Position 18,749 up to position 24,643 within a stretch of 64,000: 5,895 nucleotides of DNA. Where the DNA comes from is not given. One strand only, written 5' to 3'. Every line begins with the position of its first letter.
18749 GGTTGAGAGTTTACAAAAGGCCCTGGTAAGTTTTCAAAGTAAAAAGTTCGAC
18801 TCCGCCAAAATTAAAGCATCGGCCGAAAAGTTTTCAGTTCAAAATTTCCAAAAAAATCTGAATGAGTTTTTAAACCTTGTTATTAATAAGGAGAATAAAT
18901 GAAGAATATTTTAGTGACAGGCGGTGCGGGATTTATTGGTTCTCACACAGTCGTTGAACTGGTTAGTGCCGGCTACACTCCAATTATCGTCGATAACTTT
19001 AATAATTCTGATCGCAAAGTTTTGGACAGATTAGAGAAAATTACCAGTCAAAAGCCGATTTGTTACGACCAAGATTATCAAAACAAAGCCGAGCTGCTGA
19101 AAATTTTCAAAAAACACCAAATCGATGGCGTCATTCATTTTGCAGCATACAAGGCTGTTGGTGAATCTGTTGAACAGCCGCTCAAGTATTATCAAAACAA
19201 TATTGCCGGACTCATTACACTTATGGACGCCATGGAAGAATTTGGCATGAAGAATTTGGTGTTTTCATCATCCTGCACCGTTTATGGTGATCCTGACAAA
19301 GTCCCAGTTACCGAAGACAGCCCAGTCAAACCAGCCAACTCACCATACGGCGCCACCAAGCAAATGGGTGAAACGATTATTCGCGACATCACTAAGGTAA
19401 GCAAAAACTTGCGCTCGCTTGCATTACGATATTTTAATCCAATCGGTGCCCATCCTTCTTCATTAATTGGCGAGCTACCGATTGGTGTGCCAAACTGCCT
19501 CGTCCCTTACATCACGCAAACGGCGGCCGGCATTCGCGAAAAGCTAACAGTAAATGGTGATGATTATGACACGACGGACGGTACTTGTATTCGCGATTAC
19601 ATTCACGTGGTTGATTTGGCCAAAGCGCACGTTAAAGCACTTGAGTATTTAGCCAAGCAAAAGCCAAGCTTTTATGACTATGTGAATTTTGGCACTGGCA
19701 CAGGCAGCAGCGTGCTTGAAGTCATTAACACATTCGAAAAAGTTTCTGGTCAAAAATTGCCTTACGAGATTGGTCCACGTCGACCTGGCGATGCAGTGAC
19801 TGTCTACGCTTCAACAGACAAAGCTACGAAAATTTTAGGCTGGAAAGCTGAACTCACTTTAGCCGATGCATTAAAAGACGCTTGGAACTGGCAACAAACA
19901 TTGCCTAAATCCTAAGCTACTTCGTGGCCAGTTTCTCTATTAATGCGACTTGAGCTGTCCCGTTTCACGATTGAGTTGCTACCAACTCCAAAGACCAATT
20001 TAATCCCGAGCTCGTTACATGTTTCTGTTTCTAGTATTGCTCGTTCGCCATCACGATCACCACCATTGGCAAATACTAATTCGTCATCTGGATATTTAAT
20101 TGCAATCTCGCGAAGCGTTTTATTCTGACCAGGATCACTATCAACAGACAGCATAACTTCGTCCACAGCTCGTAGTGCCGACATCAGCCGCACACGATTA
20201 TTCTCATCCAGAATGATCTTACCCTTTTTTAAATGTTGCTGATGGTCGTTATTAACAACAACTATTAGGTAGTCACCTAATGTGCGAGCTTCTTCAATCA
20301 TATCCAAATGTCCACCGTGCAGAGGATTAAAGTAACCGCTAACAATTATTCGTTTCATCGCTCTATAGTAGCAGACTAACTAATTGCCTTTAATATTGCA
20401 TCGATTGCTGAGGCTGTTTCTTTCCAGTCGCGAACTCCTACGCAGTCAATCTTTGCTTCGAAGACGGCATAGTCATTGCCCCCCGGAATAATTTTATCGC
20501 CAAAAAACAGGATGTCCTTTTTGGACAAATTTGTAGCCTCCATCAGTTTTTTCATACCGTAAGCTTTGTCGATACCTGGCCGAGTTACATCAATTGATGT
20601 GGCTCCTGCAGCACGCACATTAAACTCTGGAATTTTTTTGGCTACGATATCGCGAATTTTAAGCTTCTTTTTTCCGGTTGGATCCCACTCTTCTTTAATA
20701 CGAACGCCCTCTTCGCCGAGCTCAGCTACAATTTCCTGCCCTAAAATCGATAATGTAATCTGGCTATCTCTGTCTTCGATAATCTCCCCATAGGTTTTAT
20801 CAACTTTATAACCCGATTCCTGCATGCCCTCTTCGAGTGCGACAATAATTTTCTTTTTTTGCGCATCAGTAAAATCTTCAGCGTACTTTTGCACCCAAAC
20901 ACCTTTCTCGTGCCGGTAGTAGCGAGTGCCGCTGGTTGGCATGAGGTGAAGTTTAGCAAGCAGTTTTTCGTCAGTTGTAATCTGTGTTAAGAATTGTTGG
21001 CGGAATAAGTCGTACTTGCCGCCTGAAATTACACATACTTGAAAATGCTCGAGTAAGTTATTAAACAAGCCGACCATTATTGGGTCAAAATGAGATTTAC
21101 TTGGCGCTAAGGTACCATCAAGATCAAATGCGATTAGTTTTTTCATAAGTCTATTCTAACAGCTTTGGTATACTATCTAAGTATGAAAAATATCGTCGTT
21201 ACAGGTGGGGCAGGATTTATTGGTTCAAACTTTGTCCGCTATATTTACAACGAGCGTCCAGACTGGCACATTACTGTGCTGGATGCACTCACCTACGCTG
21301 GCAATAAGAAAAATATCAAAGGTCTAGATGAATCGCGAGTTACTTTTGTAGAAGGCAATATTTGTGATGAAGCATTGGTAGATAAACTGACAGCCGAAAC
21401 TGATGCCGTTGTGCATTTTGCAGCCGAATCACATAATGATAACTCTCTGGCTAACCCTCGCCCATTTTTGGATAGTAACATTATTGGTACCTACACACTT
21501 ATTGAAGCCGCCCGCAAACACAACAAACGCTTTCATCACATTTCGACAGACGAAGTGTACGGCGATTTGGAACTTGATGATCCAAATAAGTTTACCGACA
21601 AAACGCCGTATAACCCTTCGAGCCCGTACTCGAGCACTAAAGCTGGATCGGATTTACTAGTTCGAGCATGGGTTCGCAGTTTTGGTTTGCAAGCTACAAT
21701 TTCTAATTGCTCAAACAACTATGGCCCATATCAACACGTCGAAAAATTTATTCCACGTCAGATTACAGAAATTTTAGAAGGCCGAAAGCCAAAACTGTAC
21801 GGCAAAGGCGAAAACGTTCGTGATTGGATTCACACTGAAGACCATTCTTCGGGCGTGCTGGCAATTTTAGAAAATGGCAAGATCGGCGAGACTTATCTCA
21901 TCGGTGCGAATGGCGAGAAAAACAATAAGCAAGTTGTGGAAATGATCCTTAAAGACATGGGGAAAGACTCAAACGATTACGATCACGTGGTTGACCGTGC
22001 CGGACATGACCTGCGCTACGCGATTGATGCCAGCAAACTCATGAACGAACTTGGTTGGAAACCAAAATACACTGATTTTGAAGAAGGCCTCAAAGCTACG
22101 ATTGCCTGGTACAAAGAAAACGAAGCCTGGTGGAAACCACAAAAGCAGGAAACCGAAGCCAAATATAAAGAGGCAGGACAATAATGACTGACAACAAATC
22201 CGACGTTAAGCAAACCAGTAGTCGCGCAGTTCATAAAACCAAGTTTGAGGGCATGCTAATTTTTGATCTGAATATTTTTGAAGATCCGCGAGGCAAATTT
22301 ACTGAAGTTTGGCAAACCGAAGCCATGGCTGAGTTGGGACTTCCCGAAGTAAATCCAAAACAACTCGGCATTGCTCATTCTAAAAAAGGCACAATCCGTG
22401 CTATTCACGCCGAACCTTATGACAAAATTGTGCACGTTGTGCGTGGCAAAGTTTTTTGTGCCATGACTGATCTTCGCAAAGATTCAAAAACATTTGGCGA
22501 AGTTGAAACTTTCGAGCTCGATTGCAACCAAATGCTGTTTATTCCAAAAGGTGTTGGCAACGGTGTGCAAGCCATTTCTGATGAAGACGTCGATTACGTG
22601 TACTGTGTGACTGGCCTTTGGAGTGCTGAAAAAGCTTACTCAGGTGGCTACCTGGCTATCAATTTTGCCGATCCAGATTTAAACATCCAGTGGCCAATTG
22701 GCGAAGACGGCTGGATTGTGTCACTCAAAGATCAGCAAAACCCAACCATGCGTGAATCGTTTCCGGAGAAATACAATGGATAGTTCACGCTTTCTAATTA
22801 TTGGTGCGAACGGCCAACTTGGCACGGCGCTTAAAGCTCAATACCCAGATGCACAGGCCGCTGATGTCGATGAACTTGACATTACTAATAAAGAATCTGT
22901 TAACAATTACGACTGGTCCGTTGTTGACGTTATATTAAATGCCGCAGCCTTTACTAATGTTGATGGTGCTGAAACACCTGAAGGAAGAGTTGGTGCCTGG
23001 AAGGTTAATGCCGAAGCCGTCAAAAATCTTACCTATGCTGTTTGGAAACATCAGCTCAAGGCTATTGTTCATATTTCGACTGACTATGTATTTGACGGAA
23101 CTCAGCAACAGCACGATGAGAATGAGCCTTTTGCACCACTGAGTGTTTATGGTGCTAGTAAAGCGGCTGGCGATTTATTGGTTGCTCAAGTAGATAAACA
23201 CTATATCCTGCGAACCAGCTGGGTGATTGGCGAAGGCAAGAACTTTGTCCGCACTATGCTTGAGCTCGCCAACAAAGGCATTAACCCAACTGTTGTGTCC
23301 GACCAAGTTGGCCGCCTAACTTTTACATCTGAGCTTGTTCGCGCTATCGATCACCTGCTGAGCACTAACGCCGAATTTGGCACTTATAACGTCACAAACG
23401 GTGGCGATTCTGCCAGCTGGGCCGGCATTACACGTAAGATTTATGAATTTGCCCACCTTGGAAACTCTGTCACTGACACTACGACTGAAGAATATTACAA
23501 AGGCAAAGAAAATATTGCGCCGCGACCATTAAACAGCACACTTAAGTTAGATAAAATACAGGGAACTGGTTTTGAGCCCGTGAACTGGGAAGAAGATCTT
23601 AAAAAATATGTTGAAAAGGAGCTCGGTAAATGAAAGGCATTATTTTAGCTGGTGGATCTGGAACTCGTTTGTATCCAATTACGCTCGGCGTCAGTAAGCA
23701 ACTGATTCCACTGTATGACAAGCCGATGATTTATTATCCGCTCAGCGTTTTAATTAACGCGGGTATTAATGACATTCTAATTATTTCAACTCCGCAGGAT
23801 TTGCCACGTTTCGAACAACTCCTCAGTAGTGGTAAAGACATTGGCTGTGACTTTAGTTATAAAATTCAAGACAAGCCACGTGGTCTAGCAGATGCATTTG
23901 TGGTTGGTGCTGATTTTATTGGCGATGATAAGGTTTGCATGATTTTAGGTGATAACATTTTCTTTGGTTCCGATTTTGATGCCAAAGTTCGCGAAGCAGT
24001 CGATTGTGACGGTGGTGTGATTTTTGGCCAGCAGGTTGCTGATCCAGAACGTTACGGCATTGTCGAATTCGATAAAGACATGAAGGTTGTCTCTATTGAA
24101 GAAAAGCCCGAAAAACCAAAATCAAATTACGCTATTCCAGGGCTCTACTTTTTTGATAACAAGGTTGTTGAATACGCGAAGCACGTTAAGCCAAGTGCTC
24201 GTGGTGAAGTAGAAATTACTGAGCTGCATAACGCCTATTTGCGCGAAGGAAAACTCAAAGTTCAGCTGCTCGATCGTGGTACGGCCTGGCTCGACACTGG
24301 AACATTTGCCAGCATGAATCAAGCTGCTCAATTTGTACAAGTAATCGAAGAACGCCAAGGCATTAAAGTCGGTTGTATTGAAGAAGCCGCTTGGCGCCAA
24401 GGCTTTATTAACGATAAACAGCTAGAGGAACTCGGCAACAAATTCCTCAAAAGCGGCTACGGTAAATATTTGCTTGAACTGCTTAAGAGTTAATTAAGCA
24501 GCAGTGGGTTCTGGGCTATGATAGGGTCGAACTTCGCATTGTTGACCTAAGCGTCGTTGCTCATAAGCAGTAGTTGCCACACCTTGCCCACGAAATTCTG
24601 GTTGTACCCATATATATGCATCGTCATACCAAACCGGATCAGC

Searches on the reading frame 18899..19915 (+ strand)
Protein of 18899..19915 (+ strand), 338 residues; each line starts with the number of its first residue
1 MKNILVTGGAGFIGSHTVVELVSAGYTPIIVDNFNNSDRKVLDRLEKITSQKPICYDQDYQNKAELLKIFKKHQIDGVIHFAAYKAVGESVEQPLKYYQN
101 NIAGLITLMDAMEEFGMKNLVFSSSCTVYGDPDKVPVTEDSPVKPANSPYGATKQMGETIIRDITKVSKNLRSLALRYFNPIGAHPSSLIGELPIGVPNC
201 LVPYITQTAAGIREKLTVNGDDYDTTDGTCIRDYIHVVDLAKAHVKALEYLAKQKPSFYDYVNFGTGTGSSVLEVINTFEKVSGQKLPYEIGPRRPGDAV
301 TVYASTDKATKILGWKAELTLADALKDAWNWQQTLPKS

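Call 98: search_protein_families(library=pfam, proteins=[window:18899-19915:+], max_evalue=0.00001)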
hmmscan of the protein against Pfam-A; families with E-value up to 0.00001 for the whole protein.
window:18899-19915:+ (338 aa): 7 families
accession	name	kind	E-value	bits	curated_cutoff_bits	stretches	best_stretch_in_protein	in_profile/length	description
PF16363.11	GDP_Man_Dehyd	-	1.1e-54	186.6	27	1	5-327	1-331/332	GDP-mannose 4,6 dehydratase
PF01370.27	Epimerase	-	1.1e-51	176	20.9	1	4-253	1-230/240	NAD dependent epimerase/dehydratase family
PF01073.25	3Beta_HSD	-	1.1e-17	64.5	22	1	5-163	1-159/280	3-beta hydroxysteroid dehydrogenase/isomerase family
PF02719.21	Polysacc_synt_2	-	2.6e-16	60.1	20.2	1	4-185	1-175/293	Polysaccharide biosynthesis protein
PF04321.23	RmlD_sub_bind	-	1.4e-13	51.1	27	1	3-166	2-141/287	RmlD substrate binding domain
PF07993.18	NAD_binding_4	-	4.4e-06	26.5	20.1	0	73-165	87-192/258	Male sterility protein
PF00106.31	adh_short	-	9.7e-06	25.6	26.6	0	2-90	1-93/195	short chain dehydrogenase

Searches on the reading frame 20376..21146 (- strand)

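Call 98: search_protein_families(library=pfam, proteins=[window:20376-21146:-], max_evalue=0.00001)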
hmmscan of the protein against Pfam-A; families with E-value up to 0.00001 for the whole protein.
window:20376-21146:- (256 aa): 2 families
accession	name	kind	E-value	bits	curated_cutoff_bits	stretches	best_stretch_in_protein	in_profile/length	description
PF03332.19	PMM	-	1.9e-14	54.5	22.4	1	28-251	5-218/221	Eukaryotic phosphomannomutase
PF08282.18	Hydrolase_3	-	2.2e-10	41.1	20.9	1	5-230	1-220/255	haloacid dehalogenase-like hydrolase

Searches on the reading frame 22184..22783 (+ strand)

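Call 99: search_protein_families(library=pfam, proteins=[window:22184-22783:+], max_evalue=0.00001)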
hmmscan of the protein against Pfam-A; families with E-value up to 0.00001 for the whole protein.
window:22184-22783:+ (199 aa): 1 family
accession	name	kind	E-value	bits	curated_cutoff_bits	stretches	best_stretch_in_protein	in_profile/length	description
PF00908.23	dTDP_sugar_isom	-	4.7e-37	127.7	27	1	18-190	1-167/168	dTDP-4-dehydrorhamnose 3,5-epimerase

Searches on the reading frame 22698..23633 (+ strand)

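Call 99: search_protein_families(library=pfam, proteins=[window:22698-23633:+], max_evalue=0.00001)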
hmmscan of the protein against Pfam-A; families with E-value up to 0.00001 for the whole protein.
window:22698-23633:+ (311 aa): 5 families
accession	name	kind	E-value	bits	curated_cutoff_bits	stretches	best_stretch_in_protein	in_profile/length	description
PF04321.23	RmlD_sub_bind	-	6.4e-61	206.4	27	1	31-307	2-284/287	RmlD substrate binding domain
PF01370.27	Epimerase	-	8.5e-17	61.8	20.9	1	33-232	2-239/240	NAD dependent epimerase/dehydratase family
PF16363.11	GDP_Man_Dehyd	-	5.4e-10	39.7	27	1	55-175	54-177/332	GDP-mannose 4,6 dehydratase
PF02719.21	Polysacc_synt_2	-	7.7e-06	25.7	20.2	0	61-168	62-155/293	Polysaccharide biosynthesis protein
PF07993.18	NAD_binding_4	-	8.9e-06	25.5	20.1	0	73-181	86-212/258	Male sterility protein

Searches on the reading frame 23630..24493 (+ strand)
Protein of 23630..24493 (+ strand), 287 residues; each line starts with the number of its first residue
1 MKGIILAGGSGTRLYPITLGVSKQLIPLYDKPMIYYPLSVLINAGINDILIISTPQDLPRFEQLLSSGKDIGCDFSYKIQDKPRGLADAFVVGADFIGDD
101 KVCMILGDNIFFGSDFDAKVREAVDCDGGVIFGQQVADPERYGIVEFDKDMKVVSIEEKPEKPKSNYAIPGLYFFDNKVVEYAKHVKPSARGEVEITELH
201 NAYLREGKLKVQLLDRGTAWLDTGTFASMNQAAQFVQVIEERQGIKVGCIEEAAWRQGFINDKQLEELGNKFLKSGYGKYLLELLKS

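Call 99: search_protein_families(library=pfam, proteins=[window:23630-24493:+], max_evalue=0.00001)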
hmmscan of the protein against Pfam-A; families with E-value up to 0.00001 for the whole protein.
window:23630-24493:+ (287 aa): 2 families
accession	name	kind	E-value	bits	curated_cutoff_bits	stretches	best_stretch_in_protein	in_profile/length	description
PF00483.29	NTP_transferase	-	4.6e-70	236.4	21.2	1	2-236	1-242/245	Nucleotidyl transferase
PF12804.13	NTP_transf_3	-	1.1e-09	39.1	27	1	3-128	1-115/160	MobA-like NTP transferase domain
